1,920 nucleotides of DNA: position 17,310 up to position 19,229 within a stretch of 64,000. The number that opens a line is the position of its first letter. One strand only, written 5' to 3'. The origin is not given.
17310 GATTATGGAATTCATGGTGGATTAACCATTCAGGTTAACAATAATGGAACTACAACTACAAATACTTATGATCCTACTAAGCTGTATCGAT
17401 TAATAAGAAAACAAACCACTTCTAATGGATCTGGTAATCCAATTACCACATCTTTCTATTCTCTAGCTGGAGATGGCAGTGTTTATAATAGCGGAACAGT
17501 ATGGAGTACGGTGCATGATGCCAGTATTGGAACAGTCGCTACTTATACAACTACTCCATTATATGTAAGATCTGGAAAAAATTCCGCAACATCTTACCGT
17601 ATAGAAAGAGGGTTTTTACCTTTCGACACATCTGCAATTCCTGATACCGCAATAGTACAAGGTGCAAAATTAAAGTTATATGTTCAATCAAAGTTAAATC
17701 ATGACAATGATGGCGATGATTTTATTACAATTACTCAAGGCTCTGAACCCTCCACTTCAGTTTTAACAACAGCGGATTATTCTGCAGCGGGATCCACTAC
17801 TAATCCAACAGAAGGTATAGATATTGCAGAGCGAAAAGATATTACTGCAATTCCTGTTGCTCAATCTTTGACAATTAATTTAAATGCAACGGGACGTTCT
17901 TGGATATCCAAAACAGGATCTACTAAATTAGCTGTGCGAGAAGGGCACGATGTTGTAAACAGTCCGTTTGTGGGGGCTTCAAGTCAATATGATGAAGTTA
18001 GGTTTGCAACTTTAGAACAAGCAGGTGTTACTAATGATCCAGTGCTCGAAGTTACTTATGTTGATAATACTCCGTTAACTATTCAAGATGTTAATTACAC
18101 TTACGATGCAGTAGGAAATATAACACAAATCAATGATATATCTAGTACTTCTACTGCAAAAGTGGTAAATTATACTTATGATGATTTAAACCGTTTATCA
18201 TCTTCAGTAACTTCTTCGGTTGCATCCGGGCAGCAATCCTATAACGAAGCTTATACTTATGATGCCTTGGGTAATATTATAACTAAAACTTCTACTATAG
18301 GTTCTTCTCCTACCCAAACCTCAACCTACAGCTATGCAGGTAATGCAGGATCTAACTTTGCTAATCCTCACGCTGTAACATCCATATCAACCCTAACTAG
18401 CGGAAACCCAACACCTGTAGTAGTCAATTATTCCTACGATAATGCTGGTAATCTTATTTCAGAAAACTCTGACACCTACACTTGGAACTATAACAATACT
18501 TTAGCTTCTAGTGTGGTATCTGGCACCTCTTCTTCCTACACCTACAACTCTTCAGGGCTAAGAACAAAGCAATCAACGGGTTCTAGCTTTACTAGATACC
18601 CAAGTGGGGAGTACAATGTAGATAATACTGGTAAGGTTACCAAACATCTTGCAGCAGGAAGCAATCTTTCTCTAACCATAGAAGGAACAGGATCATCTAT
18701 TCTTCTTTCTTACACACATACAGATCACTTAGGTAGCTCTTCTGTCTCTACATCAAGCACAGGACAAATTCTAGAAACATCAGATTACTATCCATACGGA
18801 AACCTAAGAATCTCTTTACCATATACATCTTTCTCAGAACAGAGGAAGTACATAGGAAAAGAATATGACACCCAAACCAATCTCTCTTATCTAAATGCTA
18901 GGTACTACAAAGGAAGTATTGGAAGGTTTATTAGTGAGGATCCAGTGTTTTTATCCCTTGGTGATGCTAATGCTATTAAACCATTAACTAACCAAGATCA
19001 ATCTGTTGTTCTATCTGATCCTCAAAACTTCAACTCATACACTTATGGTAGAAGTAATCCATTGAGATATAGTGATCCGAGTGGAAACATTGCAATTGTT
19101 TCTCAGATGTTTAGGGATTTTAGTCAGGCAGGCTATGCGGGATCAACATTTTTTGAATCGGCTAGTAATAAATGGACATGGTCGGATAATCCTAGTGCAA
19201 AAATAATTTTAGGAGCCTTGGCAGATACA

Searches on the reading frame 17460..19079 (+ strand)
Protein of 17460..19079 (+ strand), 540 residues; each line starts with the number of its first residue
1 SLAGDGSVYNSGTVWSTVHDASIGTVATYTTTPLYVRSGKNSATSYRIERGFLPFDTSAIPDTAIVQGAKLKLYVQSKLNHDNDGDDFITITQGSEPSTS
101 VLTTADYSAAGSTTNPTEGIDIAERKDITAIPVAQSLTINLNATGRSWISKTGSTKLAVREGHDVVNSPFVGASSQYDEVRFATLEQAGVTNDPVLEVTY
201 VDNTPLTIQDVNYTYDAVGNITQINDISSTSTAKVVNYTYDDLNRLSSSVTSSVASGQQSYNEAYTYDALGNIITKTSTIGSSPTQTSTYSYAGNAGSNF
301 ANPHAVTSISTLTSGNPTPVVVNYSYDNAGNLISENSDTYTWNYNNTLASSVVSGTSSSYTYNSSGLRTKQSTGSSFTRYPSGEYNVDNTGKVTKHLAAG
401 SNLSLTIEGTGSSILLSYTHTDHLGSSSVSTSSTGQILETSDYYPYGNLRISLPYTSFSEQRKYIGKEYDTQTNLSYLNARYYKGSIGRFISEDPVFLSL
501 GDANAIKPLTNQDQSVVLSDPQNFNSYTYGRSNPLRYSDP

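Call 29: find_related_loci(query=window:17460-19079:+, collection=metagenome_contigs, flank=10000)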
Query window:17460-19079:+ (540 aa) in metagenome_contigs; peptide patterns used: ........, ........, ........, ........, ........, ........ (x = any residue, [..] = any of these).
218 stretches matched a pattern; 6 encode a relative of the query (tblastn E <= 1e-3); 6 distinct loci.
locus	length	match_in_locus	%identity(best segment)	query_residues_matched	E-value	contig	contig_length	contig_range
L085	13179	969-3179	46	3-539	2e-75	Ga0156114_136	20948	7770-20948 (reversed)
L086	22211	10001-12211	46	3-539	1e-75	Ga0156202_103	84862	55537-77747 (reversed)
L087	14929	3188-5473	54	1-539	6e-74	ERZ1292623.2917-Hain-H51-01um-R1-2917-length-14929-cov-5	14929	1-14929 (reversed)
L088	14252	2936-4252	33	1-381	7e-51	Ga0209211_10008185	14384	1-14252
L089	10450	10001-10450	49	4-152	5e-40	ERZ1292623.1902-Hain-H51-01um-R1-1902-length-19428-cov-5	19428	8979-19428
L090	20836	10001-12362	27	205-540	5e-21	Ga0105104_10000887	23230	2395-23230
